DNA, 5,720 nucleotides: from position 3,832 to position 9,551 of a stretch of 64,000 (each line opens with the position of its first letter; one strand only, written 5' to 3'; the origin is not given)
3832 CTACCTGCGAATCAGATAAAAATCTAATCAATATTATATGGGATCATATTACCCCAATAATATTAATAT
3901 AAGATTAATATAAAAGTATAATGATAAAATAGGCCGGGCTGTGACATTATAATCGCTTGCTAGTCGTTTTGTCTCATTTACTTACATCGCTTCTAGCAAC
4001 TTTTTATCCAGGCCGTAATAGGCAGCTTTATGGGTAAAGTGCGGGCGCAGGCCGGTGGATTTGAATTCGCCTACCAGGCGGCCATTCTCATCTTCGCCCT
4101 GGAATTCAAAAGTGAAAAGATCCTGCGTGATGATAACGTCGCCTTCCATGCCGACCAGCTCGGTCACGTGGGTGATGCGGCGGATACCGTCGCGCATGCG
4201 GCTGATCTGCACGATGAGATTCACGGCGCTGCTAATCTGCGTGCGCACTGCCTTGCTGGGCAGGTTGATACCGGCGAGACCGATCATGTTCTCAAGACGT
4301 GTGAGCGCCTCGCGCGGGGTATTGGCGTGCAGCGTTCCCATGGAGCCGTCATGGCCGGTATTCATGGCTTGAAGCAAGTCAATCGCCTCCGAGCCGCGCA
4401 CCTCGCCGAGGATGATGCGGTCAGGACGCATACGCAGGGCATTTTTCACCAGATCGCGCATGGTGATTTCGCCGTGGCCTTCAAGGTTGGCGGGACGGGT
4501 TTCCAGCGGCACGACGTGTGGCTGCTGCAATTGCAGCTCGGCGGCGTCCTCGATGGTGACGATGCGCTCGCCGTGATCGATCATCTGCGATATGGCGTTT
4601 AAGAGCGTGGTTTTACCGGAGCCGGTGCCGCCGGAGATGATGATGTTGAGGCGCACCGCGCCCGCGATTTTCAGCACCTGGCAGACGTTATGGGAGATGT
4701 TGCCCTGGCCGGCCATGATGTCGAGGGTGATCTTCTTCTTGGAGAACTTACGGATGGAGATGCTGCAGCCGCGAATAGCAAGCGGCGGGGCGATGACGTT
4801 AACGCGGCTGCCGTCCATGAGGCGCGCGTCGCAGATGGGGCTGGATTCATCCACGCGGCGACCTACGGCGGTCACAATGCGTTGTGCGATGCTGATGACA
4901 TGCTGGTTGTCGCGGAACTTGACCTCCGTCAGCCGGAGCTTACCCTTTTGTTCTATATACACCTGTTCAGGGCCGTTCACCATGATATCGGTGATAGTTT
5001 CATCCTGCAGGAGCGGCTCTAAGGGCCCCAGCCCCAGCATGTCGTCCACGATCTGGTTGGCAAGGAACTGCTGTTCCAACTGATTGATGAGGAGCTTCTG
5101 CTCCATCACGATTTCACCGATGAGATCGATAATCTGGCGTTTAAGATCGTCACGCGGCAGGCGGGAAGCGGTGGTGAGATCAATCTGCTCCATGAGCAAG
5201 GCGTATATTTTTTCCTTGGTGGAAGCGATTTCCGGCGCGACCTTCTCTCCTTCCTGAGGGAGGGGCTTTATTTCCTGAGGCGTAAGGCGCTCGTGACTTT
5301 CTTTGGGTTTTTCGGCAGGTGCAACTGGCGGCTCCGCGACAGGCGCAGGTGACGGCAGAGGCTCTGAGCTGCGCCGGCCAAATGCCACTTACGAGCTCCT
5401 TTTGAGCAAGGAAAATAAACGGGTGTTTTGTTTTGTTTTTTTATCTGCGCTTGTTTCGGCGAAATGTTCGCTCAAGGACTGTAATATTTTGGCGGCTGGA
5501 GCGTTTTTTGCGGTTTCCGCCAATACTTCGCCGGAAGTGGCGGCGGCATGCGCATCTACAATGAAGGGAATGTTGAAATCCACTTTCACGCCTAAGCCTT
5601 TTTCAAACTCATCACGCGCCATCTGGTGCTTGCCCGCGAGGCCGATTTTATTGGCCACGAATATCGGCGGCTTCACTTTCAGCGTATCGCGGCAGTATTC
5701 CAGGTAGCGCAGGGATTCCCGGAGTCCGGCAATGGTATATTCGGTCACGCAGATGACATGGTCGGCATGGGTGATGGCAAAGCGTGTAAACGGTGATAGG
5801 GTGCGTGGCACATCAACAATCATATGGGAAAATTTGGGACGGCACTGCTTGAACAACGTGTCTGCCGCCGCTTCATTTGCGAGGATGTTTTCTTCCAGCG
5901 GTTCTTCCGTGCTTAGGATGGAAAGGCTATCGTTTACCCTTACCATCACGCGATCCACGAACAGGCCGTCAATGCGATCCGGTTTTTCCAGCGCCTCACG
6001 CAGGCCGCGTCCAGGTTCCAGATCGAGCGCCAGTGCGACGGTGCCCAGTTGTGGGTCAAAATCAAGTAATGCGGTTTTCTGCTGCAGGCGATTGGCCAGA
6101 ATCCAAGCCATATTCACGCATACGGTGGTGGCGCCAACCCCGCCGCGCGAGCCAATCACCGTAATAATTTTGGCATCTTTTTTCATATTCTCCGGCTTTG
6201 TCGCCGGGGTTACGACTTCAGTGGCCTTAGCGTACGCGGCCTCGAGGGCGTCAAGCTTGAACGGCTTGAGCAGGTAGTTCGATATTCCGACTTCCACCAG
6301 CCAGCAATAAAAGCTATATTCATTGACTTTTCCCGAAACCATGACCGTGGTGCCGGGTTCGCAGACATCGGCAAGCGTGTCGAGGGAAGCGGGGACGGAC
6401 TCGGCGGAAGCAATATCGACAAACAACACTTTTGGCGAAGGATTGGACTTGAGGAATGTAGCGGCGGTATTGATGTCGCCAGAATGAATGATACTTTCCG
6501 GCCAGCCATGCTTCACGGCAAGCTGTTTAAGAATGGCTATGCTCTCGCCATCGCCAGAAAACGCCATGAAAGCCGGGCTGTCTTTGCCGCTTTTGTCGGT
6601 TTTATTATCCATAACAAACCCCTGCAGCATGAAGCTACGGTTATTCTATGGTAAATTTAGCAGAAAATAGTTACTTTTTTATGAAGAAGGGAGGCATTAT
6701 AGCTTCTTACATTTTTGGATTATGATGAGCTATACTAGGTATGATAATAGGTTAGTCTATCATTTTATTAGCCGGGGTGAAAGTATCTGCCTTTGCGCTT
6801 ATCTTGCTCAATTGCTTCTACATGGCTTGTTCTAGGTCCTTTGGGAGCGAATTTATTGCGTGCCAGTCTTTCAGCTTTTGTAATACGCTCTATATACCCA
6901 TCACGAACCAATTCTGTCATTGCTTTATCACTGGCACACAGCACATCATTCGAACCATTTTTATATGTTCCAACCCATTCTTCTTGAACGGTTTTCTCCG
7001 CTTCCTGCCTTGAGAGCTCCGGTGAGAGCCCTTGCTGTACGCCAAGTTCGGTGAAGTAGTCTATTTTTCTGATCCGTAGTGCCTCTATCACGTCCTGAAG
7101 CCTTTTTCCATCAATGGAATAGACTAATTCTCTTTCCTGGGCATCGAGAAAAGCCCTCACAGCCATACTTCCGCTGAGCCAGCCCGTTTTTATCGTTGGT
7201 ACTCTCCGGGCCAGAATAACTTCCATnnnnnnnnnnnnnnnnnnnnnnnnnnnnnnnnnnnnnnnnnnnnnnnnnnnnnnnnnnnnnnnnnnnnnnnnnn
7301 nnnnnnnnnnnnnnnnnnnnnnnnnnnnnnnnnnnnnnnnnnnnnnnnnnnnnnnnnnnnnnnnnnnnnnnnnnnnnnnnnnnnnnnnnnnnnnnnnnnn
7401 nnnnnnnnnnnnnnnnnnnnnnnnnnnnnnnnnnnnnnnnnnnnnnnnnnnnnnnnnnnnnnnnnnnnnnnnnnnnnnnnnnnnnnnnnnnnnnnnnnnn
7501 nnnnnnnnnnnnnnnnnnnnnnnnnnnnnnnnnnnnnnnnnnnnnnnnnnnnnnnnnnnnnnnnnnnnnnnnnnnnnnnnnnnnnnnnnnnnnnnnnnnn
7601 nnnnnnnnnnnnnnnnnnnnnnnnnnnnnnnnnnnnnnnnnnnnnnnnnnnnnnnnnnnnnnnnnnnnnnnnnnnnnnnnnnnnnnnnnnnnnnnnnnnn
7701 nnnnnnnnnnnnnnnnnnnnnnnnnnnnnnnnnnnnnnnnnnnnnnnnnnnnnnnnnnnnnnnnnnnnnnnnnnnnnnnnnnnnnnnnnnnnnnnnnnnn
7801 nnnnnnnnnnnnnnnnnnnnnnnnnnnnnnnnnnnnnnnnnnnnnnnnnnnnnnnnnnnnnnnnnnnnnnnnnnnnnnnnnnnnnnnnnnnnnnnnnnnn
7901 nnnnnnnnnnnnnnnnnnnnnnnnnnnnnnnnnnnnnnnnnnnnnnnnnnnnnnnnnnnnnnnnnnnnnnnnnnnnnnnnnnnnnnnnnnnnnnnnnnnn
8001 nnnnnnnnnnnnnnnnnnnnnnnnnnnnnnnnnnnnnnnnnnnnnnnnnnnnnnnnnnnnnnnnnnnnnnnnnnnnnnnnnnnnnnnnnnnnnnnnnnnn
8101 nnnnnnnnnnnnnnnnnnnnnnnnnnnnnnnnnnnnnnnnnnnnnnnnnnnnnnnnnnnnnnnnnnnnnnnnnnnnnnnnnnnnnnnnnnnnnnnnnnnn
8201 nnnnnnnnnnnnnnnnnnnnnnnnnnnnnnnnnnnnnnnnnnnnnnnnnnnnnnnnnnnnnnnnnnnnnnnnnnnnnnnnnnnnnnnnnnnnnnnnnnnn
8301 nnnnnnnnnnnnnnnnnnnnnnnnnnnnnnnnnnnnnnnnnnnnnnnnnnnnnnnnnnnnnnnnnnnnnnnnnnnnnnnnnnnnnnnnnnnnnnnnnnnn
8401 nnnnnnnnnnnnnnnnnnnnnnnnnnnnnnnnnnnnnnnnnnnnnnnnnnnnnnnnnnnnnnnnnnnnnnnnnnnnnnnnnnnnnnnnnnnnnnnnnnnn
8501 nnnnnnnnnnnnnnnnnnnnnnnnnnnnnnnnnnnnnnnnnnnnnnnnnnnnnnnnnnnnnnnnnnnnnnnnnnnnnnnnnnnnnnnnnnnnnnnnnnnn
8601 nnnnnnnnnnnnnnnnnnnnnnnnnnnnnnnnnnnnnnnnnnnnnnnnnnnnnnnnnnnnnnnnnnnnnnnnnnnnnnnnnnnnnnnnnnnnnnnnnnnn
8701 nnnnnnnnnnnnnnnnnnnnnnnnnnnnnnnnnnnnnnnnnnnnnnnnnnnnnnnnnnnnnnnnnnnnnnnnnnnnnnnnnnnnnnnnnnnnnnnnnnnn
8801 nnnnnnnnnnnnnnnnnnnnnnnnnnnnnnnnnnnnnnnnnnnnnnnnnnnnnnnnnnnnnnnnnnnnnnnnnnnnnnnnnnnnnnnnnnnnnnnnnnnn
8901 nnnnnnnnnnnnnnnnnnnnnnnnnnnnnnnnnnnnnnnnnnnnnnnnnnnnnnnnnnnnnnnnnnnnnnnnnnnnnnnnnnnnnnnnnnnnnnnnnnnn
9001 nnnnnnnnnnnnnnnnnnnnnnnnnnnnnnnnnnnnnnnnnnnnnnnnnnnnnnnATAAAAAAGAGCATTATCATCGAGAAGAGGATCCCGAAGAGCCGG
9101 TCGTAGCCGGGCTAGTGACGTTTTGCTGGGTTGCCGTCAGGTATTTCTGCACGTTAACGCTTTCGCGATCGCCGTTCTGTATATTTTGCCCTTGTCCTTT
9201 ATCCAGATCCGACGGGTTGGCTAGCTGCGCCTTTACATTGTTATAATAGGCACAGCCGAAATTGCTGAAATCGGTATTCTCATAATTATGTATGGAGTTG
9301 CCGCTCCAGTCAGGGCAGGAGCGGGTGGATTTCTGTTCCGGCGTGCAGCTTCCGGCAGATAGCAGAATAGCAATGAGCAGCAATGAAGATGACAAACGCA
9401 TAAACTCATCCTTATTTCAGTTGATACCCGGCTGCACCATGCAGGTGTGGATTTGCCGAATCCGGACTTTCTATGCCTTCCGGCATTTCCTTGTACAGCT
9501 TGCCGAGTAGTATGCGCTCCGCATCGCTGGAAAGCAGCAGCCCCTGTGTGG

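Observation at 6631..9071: AT-rich SF2-helicase cassette inserted precisely between cpaD and cpaE of the Tad operon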

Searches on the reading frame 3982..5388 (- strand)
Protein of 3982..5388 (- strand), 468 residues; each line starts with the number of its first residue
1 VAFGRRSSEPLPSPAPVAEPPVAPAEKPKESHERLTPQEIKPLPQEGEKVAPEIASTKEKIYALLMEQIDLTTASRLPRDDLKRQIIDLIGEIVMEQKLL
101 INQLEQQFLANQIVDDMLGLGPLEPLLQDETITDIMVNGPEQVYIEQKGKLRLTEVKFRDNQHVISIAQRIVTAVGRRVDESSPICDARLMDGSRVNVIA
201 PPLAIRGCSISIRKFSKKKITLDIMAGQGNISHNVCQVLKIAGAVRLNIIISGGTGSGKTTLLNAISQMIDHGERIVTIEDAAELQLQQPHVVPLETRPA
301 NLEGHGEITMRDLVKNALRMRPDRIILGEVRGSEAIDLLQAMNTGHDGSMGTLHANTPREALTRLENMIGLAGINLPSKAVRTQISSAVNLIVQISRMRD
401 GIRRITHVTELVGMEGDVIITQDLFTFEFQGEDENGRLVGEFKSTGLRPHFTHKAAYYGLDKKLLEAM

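Call 3: search_protein_families(library=pfam, proteins=[window:3982-5388:-], max_evalue=0.01)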
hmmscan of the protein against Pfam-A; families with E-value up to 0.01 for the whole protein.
window:3982-5388:- (468 aa): 11 families
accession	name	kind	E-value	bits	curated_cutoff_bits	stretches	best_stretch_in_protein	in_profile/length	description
PF00437.27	T2SSE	-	5.5e-64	216.6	24.9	1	119-395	4-277/370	Type II/IV secretion system protein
PF13555.12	AAA_29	-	0.00072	19.7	27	1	248-270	24-46/61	P-loop containing region of AAA domain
PF00005.33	ABC_tran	-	0.00077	20.5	25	1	249-281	14-46/137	ABC transporter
PF13521.12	AAA_28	-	0.0014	19.4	27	1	249-284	2-33/164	AAA domain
PF06414.18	Zeta_toxin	-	0.0015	18.4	22.3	1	249-294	19-63/199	Zeta toxin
PF13476.12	AAA_23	-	0.0023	19.1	27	1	250-268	23-41/201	AAA domain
PF02492.25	cobW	-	0.0026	17.8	20.7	1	249-280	3-34/180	CobW/HypB/UreG, nucleotide-binding domain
PF20720.3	nSTAND3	-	0.0059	16.8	27.2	0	249-285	20-57/155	Novel STAND NTPase 3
PF07724.20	AAA_2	-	0.007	16.9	27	0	248-307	5-63/166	AAA domain (Cdc48 subfamily)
PF01078.27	Mg_chelatase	-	0.0083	16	20.3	0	236-325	12-102/207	Magnesium chelatase, subunit ChlI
PF13401.12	AAA_22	-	0.0098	16.6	27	0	248-279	7-39/130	AAA domain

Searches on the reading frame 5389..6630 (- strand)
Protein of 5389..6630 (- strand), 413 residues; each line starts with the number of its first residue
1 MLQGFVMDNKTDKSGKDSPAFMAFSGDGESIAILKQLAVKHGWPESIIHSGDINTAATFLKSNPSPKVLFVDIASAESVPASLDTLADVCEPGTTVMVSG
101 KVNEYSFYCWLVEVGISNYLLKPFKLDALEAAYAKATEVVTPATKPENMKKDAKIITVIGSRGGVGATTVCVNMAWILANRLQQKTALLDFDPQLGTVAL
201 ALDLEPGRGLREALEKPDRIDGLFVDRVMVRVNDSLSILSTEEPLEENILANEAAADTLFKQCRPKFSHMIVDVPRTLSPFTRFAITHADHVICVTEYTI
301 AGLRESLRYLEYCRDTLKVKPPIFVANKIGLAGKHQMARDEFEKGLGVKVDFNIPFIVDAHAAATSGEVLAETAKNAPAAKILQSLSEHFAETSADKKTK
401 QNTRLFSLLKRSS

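Call 3: search_protein_families(library=pfam, proteins=[window:5389-6630:-], max_evalue=0.01)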
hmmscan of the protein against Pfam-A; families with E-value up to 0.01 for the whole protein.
window:5389-6630:- (413 aa): 4 families
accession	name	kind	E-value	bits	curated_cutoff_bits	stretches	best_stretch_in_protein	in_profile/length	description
PF13614.12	AAA_31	-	2.7e-14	54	27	1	154-317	2-171/177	AAA domain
PF01656.29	CbiA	-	8.4e-08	32.7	25.4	1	156-364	1-119/125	CobQ/CobB/MinD/ParA nucleotide binding domain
PF06564.18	CBP_BcsQ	-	4.4e-06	26.8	21.3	1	154-297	2-146/234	Cellulose biosynthesis protein BcsQ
PF10609.15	ParA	-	1.2e-05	25.3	27.1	1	154-192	4-41/246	NUBPL iron-transfer P-loop NTPase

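Call 14: find_related_loci(query=window:5389-6630:-, collection=genome_contigs, flank=8000)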
Query window:5389-6630:- (413 aa) in genome_contigs; peptide patterns used: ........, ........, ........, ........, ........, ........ (x = any residue, [..] = any of these).
100 stretches matched a pattern; 35 encode a relative of the query (tblastn E <= 1e-3); 35 distinct loci.
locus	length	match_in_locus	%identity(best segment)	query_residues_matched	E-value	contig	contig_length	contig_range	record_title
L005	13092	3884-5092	72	1-400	0e+0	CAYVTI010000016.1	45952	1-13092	MAG TPA_asm: uncultured Rickettsiales bacterium isolate SRP272529_co2_239 genome assembly, contig: NODE_1084_length_4595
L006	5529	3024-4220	70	10-409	0e+0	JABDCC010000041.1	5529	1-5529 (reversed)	MAG: Alphaproteobacteria bacterium isolate BWOrgHeat_Nextera78_MAG7 3300020795.a:Ga0206962_1484, whole genome shotgun se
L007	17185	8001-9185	70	19-410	0e+0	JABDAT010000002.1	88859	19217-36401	MAG: Alphaproteobacteria bacterium isolate BWOrgHeat_Nextera6_MAG3 3300020667.a:Ga0206890_1003, whole genome shotgun seq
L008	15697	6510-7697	60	21-411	3e-168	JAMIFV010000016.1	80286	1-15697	MAG: Alphaproteobacteria bacterium isolate UR_AS_metabat.55 k201_476868, whole genome shotgun sequence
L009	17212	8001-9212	45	11-413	3e-114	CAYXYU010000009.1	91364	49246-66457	MAG TPA_asm: uncultured Rickettsiales bacterium isolate binchicken_co350_18 genome assembly, contig: NODE_352_length_913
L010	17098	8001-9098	47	20-388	3e-113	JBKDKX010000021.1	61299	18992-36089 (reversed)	MAG: Alphaproteobacteria bacterium isolate samp_2119_metabat2_316 samp_2119_1239847, whole genome shotgun sequence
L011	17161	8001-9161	47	21-410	8e-112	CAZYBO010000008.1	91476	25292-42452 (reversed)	MAG TPA_asm: uncultured Rickettsiales bacterium isolate SRP302895_co1_247 genome assembly, contig: NODE_466_length_91476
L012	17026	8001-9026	48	13-356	8e-112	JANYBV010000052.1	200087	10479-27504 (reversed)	MAG: Alphaproteobacteria bacterium isolate 336R_metabinner_1_sub 336R_k141_1950138, whole genome shotgun sequence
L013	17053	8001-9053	48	5-359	9e-111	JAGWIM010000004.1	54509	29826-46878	MAG: Pseudomonadota bacterium isolate REEB114 contig-150_556, whole genome shotgun sequence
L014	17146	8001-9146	46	3-373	1e-107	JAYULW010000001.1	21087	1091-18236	MAG: Alphaproteobacteria bacterium isolate GFS_9416 GFS_9416_0, whole genome shotgun sequence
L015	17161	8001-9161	45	21-409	5e-107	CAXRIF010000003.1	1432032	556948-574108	MAG: Rickettsiales bacterium isolate YZ12B_2.110 genome assembly, contig: k141_1159665, whole genome shotgun sequence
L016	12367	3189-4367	43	21-411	8e-107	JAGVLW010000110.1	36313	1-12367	MAG: Alphaproteobacteria bacterium isolate SW_3 c_000000013091, whole genome shotgun sequence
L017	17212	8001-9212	42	7-412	9e-107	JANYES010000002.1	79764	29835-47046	MAG: Alphaproteobacteria bacterium isolate 338R_metabinner_4 338R_k141_683453, whole genome shotgun sequence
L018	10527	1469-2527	46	1-356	4e-106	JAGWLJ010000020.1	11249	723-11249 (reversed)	MAG: Pseudomonadota bacterium isolate REEB182 contig-150_7369, whole genome shotgun sequence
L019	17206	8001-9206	41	5-411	3e-103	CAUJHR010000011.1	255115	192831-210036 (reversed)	MAG: Pseudomonadota bacterium isolate KLAP47 genome assembly, contig: KLAP47_472695, whole genome shotgun sequence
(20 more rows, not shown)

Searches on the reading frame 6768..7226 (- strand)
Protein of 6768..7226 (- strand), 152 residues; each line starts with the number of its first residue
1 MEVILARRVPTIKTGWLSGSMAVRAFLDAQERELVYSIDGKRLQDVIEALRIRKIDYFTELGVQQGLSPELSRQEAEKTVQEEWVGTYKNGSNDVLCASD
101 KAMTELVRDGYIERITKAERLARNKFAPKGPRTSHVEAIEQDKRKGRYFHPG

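Call 3: search_protein_families(library=pfam, proteins=[window:6768-7226:-], max_evalue=0.01)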
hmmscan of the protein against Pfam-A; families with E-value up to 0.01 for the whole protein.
window:6768-7226:- (152 aa): 0 families

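Call 4: search_protein_families(library=padloc, proteins=[window:6768-7226:-], max_evalue=0.1)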
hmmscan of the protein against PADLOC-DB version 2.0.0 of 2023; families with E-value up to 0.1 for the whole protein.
window:6768-7226:- (152 aa): 0 families

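Call 5: search_protein_families(library=phrogs, proteins=[window:6768-7226:-], max_evalue=0.1)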
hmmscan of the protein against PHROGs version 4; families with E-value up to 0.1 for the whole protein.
window:6768-7226:- (152 aa): 0 families

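Call 25: search_protein_families(library=ncbifam, proteins=[window:6768-7226:-], max_evalue=0.01)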
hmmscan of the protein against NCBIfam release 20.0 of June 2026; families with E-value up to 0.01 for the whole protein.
window:6768-7226:- (152 aa): 0 families

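Call 36: find_homologous_proteins(query=window:6768-7226:-, max_evalue=0.01)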
Query window:6768-7226:- (152 aa): 1 proteins with E <= 0.01 among 57 candidates.
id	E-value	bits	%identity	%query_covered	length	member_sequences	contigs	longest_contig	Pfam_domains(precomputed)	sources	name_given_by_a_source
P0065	5.7e-94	330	100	100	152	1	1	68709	-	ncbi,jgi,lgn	-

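Call 47: predict_structure(alignment_id=A3)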
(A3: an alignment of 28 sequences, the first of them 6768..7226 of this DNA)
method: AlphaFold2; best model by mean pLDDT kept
length: 152 residues; sequences in the alignment: 28
mean_pLDDT: 82.7   pTM: 0.67
mean pLDDT of the five models: 82.7, 81.3, 80.5, 80.1, 79.6
residues with pLDDT >= 90: 68; 70-90: 47; 50-70: 34; < 50: 3
segments of 3 or more residues with pLDDT < 50: 1-3
pLDDT, mean of each block of 10 residues (from residue 1): 58 86 73 61 91 97 97 97 95 94 93 82 74 70 75 63
secondary structure, 60 per line:
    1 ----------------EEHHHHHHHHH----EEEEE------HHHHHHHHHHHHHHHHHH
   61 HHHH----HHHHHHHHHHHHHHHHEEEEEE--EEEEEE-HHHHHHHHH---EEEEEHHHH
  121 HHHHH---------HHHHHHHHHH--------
elements in order: H19-27 E32-36 H43-64 H69-84 E85-90 E93-98 H100-108 E112-116 H117-125 H135-144

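Call 66: search_protein_representatives(alignment_id=A3)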
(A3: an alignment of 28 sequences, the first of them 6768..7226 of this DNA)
Query: 28 sequences, 89 profile positions. Proteins with E-value up to 0.001 (for the whole library): 279; up to 1e-10: 156; up to 1e-30: 45. The best 150 are listed.
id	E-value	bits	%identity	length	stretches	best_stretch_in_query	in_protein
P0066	7.8e-136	458.7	-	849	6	2-88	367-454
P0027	3.4e-120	408.6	-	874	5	2-86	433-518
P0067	1.5e-116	396.9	-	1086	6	3-88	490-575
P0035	6.1e-103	353.3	-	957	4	1-88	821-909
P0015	9.8e-103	352.6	-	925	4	3-88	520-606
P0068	1.3e-102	352.2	-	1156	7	2-88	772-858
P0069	8.7e-98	336.7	-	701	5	3-88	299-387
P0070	3.8e-97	334.7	-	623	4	2-88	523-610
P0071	7.6e-95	327.3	-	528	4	2-88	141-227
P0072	2.4e-93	322.5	-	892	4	5-88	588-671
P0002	7.1e-89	308.2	-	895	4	2-85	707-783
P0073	1.1e-76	269.1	-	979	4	2-88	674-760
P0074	1.7e-75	265.3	-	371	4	3-88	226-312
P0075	3.2e-71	251.6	-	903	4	5-88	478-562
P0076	1.2e-69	246.5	-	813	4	2-88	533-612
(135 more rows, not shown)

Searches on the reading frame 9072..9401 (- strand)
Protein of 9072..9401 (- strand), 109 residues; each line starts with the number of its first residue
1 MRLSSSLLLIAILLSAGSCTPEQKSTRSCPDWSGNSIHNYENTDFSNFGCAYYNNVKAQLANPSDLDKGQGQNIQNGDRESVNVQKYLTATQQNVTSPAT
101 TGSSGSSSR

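Call 3: search_protein_families(library=pfam, proteins=[window:9072-9401:-], max_evalue=0.01)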
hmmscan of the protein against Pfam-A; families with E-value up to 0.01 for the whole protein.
window:9072-9401:- (109 aa): 1 family
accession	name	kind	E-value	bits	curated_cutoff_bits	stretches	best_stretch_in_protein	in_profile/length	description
PF09476.15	Pilus_CpaD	-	1.1e-13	51.8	31.1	1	25-87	136-198/200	Pilus biogenesis CpaD protein (pilus_cpaD)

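Call 74: find_encoding_contigs(protein=window:9072-9401:-, flank=6000, max_places=6)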
Protein window:9072-9401:- (109 aa): no gene with exactly this product is on record in the collection.
